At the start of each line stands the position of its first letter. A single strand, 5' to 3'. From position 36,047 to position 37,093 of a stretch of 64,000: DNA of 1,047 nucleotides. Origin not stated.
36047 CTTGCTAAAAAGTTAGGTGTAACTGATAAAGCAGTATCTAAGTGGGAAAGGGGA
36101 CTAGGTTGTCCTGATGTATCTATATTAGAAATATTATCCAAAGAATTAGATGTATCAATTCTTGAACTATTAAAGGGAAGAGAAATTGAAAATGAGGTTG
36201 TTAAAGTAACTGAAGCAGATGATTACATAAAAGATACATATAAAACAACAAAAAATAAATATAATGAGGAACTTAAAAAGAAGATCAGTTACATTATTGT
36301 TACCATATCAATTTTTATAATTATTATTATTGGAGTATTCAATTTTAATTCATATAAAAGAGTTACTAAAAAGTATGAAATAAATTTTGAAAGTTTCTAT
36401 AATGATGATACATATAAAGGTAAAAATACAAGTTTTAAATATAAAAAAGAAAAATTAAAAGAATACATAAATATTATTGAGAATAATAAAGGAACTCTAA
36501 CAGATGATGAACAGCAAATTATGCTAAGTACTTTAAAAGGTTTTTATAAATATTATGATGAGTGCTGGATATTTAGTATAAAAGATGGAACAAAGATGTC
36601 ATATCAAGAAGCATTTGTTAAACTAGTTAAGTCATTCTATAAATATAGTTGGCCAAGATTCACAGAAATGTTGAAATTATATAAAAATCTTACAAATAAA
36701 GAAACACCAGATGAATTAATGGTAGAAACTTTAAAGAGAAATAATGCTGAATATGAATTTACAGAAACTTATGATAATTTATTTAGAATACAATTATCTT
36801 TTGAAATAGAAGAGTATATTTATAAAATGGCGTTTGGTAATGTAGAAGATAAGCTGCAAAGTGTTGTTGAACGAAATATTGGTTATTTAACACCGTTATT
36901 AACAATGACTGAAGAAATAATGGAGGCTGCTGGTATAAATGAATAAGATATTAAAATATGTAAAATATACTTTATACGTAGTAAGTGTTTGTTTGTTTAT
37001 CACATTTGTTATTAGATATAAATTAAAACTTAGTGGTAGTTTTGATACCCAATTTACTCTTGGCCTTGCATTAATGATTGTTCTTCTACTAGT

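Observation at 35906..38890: Tandemly duplicated two-gene cassette: membrane-bound XRE-HTH regulator plus translationally coupled 4-TM partner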

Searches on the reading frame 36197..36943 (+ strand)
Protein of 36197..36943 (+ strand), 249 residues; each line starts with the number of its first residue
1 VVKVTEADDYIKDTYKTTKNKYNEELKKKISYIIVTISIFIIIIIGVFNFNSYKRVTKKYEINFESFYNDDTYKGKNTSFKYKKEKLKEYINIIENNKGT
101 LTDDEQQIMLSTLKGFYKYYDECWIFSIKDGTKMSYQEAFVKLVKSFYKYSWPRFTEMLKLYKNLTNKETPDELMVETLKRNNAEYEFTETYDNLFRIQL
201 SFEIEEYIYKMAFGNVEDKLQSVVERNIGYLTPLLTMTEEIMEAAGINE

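Call 10: find_homologous_proteins(query=window:36197-36943:+, max_evalue=0.001)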
Query seq(249 aa) (249 aa): 3 proteins with E <= 0.001 among 382 candidates.
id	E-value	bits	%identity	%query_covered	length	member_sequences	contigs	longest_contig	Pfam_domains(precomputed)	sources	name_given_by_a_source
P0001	1.1e-154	531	100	100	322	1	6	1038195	PF01381.29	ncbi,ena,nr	ncbi:MAG: helix-turn-helix transcriptional regulator [Bacilli bacterium]|nr:helix-turn-helix transcr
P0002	2.7e-109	382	71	100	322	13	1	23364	PF12844.14,PF01381.29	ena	-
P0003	3.0e-67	245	49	100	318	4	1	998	PF01381.29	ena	-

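Call 13: find_encoding_contigs(protein=P0002, flank=10000, max_places=6)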
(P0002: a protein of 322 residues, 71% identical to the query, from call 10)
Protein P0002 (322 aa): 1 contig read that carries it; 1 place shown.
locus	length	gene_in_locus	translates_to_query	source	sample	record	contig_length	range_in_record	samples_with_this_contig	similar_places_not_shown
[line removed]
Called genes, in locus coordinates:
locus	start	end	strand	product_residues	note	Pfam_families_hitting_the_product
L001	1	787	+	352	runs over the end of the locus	-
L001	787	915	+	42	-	-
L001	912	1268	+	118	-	-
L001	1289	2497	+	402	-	PF08239:SH3_3 (faint)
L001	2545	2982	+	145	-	PF02580:Tyr_Deacylase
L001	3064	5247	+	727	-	PF00664:ABC_membrane, PF02463:SMC_N (weak), PF00005:ABC_tran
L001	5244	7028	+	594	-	PF00664:ABC_membrane, PF00005:ABC_tran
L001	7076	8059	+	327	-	-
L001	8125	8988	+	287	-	PF04018:VCA0040-like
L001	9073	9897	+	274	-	PF01171:ATP_bind_3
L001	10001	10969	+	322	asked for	PF01381:HTH_3, PF12844:HTH_19 (weak)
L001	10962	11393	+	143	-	-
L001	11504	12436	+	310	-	PF01381:HTH_3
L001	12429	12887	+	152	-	-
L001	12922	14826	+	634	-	PF03717:PBP_dimer, PF00905:Transpeptidase, PF03793:PASTA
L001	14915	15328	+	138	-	?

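Call 28: search_protein_representatives(alignment_id=A3)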
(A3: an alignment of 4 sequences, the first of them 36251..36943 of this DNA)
Query: 4 sequences, 227 profile positions. Proteins with E-value up to 0.001 (for the whole library): 11; up to 1e-10: 7; up to 1e-30: 4. The best 11 are listed.
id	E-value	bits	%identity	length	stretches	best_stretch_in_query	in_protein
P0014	6.1e-77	274.7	-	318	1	2-227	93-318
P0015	3.9e-75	268.8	-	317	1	1-227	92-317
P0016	3.3e-58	213.4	-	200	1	27-227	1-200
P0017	9.9e-33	130.1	-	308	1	1-162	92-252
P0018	8.5e-25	104.1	-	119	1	112-227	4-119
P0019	5.8e-13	65.4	-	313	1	1-227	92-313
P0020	9.5e-13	64.7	-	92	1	140-227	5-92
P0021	8.3e-06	42.0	-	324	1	7-187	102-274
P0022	4.0e-05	39.8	-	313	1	6-227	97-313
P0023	1.0e-04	38.5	-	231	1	6-227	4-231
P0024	3.6e-04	36.6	-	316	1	6-227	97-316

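Call 30: find_encoding_contigs(protein=P0022, flank=6000, max_places=4)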
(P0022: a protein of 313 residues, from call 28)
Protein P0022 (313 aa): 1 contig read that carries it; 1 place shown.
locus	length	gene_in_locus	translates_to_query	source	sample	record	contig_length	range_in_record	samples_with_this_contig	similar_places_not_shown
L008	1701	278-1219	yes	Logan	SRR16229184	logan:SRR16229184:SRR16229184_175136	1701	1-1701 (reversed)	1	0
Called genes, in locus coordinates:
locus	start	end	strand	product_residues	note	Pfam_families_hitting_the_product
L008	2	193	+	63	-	?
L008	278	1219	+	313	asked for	PF01381:HTH_3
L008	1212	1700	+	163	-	?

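Call 32: find_encoding_contigs(protein=P0019, flank=8000, max_places=3)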
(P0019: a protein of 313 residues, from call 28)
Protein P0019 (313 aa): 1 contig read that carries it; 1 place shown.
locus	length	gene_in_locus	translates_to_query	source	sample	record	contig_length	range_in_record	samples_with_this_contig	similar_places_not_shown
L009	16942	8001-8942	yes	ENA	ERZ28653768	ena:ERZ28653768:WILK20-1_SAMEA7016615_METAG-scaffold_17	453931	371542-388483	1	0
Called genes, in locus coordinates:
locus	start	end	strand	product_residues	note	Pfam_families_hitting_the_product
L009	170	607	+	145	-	PF02580:Tyr_Deacylase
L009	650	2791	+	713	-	PF00664:ABC_membrane, PF00005:ABC_tran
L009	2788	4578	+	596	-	PF00664:ABC_membrane, PF00005:ABC_tran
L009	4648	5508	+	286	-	PF04018:VCA0040-like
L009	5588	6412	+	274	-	PF01171:ATP_bind_3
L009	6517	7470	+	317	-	PF01381:HTH_3, PF12844:HTH_19 (weak), PF13560:HTH_31 (weak)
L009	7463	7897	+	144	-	-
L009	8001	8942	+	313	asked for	PF01381:HTH_3, PF12844:HTH_19 (weak), PF13560:HTH_31 (faint)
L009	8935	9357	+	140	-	-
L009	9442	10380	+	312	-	PF01381:HTH_3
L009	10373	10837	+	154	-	-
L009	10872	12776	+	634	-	PF03717:PBP_dimer, PF00905:Transpeptidase, PF03793:PASTA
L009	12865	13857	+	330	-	PF10555:MraY_sig1 (weak), PF00953:Glycos_transf_4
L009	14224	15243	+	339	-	PF01098:FTSW_RODA_SPOVE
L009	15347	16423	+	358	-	PF03033:Glyco_transf_28, PF04101:Glyco_tran_28_C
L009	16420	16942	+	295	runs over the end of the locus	PF01565:FAD_binding_4, PF02873:MurB_C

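Call 33: find_encoding_contigs(protein=P0021, flank=8000, max_places=3)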
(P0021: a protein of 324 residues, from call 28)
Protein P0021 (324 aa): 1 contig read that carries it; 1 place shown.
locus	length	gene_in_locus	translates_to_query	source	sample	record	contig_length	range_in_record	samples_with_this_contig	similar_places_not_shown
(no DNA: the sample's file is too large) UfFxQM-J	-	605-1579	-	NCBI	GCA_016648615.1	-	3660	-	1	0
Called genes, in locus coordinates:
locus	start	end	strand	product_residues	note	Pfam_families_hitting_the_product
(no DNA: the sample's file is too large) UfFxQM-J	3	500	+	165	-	?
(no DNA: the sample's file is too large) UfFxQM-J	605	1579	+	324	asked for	PF01381:HTH_3, PF13560:HTH_31 (weak)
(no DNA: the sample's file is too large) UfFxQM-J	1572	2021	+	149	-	-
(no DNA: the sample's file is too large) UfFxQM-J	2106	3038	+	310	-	PF01381:HTH_3, PF13560:HTH_31 (weak)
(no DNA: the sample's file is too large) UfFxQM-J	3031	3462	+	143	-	-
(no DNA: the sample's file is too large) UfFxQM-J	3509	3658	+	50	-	?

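Call 34: find_encoding_contigs(protein=P0024, flank=8000, max_places=3)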
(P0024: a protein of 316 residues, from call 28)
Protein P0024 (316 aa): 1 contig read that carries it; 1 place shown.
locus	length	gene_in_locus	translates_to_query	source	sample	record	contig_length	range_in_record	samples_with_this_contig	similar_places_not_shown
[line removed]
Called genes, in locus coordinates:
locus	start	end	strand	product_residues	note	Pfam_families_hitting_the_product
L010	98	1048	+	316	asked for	PF01381:HTH_3, PF12844:HTH_19 (weak)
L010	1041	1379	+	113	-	?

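Call 35: find_encoding_contigs(protein=P0015, flank=8000, max_places=3)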
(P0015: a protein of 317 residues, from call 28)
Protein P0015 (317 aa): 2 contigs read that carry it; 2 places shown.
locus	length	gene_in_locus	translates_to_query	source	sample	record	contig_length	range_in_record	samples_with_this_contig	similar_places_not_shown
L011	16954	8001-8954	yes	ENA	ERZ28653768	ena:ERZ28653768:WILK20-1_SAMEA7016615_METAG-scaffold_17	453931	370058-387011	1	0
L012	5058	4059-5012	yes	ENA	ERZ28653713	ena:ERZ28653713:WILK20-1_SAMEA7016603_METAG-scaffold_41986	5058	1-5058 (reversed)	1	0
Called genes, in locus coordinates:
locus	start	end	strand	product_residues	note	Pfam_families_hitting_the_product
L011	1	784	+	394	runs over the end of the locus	PF01938:TRAM, PF05958:tRNA_U5-meth_tr (weak), PF02475:TRM5-TYW2_MTfase (weak), PF03602:Cons_hypoth95, PF05175:MTS (weak), PF13847:Methyltransf_31, PF05958:tRNA_U5-meth_tr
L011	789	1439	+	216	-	PF02698:DUF218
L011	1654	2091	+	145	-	PF02580:Tyr_Deacylase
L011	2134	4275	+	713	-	PF00664:ABC_membrane, PF00005:ABC_tran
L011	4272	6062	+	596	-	PF00664:ABC_membrane, PF00005:ABC_tran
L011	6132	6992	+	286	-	PF04018:VCA0040-like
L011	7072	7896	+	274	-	PF01171:ATP_bind_3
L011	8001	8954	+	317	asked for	PF01381:HTH_3, PF12844:HTH_19 (weak), PF13560:HTH_31 (weak)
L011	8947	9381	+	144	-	-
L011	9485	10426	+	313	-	PF01381:HTH_3, PF12844:HTH_19 (weak), PF13560:HTH_31 (faint)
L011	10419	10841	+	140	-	-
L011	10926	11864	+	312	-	PF01381:HTH_3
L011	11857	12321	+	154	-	-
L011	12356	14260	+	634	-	PF03717:PBP_dimer, PF00905:Transpeptidase, PF03793:PASTA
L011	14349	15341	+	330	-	PF10555:MraY_sig1 (weak), PF00953:Glycos_transf_4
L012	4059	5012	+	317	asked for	PF01381:HTH_3, PF12844:HTH_19 (weak), PF13560:HTH_31 (weak)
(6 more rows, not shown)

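Call 93: search_protein_families(library=pfam, proteins=[P0017], max_evalue=0.001)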
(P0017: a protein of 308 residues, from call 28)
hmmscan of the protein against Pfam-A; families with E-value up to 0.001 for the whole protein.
P0017 (308 aa): 5 families
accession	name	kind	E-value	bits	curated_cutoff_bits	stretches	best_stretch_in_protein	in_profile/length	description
PF01381.28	HTH_3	-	3.1e-17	62.8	23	1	10-64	1-55/55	Helix-turn-helix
PF12844.13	HTH_19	-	1.3e-06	28.6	30.2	1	7-67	1-61/64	Helix-turn-helix domain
PF13560.12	HTH_31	-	1.6e-06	28.7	27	1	7-61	3-58/64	Helix-turn-helix domain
PF15731.11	MqsA_antitoxin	-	0.00035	21.1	30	1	7-53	71-117/131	Antitoxin component of bacterial toxin-antitoxin system, MqsA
PF13744.12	HTH_37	-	0.00072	19.8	27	0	6-41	19-54/80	Helix-turn-helix domain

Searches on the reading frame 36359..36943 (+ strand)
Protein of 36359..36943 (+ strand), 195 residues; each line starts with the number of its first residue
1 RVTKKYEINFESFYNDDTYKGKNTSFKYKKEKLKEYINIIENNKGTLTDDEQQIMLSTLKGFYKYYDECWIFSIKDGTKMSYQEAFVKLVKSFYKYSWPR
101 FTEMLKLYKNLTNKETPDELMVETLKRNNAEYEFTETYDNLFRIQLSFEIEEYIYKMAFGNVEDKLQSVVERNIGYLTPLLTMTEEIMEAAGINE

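Call 59: predict_structure(alignment_id=A5)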
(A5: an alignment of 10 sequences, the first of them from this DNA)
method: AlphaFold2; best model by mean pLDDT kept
length: 195 residues; sequences in the alignment: 10
mean_pLDDT: 85.3   pTM: 0.82
mean pLDDT of the five models: 85.3, 82.9, 82.1, 81.3, 80.7
residues with pLDDT >= 90: 69; 70-90: 108; 50-70: 18; < 50: 0
segments of 3 or more residues with pLDDT < 50: none
pLDDT, mean of each block of 10 residues (from residue 1): 81 65 79 96 96 96 91 88 88 74 93 86 86 85 79 72 82 89 95 87
secondary structure, 60 per line:
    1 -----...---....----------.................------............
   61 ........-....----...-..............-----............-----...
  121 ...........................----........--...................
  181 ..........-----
elements in order: E6-8 H12-15 H26-42 H49-68 H70-73 E78-80 H82-95 H101-112 H118-147 H152-159 H162-190

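Call 87: search_solved_structures(query=A5, max_evalue=1)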
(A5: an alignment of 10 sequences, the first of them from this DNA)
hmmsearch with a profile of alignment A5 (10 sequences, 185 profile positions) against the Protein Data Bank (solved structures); distinct sequences matched with E-value up to 1: 5.
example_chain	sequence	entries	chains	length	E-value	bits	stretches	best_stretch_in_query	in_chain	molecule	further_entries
3mlg_A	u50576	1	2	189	0.014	18.8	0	72-127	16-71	2X chimera of Helicobacter pylori protein HP0242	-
21gi_A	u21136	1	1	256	0.034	17.6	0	73-128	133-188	A designed protein Three-twist Knot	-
5wb4_A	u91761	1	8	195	0.28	14.6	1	14-54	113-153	N-acetylglucosaminyldiphosphoundecaprenol N-acetyl-beta-D-mannosaminyltransferase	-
5wfg_A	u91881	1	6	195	0.36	14.3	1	14-54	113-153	N-acetylglucosaminyldiphosphoundecaprenol N-acetyl-beta-D-mannosaminyltransferase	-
7mpk_A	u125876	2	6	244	0.41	14.1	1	14-54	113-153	N-acetylglucosaminyldiphosphoundecaprenol N-acetyl-beta-D-mannosaminyltransferase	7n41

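Call 89: search_protein_families(library=phrogs, proteins=[window:36359-36943:+], max_evalue=0.01)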
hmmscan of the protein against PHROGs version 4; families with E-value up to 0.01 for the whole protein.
window:36359-36943:+ (195 aa): 0 families

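Call 91: fold_search(model_id=the predicted structure, library=pdb)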
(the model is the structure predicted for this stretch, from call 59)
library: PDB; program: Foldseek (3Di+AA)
matches with E <= 10: 228; with E <= 0.001: 0
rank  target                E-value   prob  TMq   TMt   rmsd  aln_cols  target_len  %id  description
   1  4k1o                  2.3e-01  0.75  0.36  0.35   8.6       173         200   10  Crystal structure of the alphaN-catenin actin-binding domain (released 2013-05-01)
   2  6dv1_A                2.5e-01  0.69  0.36  0.36   9.5       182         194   12  Crystal structure of the alpha-E-catenin actin-binding domain (released 2018-12-19)
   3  6duy_A                4.2e-01  0.57  0.37  0.38  10.2       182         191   12  Crystal structure of the alpha-N-catenin actin-binding domain H1 mutant (released 2018-12-19)
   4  6e6a_A                4.4e-01  0.25  0.25  0.29  17.0       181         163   10  Triclinic crystal form of IncA G144A point mutant (released 2019-07-10)
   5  6duw                  4.8e-01  0.51  0.36  0.36  10.3       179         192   12  Crystal structure of the alpha-N-catenin actin-binding domain H1 mutant (released 2018-12-19)
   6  2v0o_B                6.5e-01  0.51  0.33  0.25  31.1       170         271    8  FCHO2 F-BAR domain (released 2007-06-26)
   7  4bne_B                6.5e-01  0.51  0.36  0.25  34.5       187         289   11  Pacsin2 Interacts with Membranes and Actin-Filaments (released 2014-05-14)
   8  6e6a_B                7.6e-01  0.23  0.26  0.30  19.3       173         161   14  Triclinic crystal form of IncA G144A point mutant (released 2019-07-10)
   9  1f1m_A                7.6e-01  0.14  0.22  0.25  13.0       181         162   12  CRYSTAL STRUCTURE OF OUTER SURFACE PROTEIN C (OSPC) (released 2001-04-04)
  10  4bne_A                8.8e-01  0.44  0.36  0.25  36.1       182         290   13  Pacsin2 Interacts with Membranes and Actin-Filaments (released 2014-05-14)
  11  2v0o_A                1.0e+00  0.16  0.26  0.19  29.2       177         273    6  FCHO2 F-BAR domain (released 2007-06-26)
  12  9min_I                1.1e+00  0.16  0.22  0.29  10.9       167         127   15  Structure of a designed minibinder to NYESO1-A*02:01 (released 2025-08-06)
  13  2v0o_C                1.2e+00  0.14  0.24  0.19  30.4       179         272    8  FCHO2 F-BAR domain (released 2007-06-26)
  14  5l0d_D                1.4e+00  0.18  0.25  0.28  10.0       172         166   12  Human Metavinculin(residues 959-1130) in complex with PIP2 (released 2016-08-31)
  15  3am6_A                1.4e+00  0.13  0.24  0.23  10.2       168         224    6  Crystal structure of the proton pumping rhodopsin AR2 from marine alga Acetabularia acetabulum (released 2011-07-06)
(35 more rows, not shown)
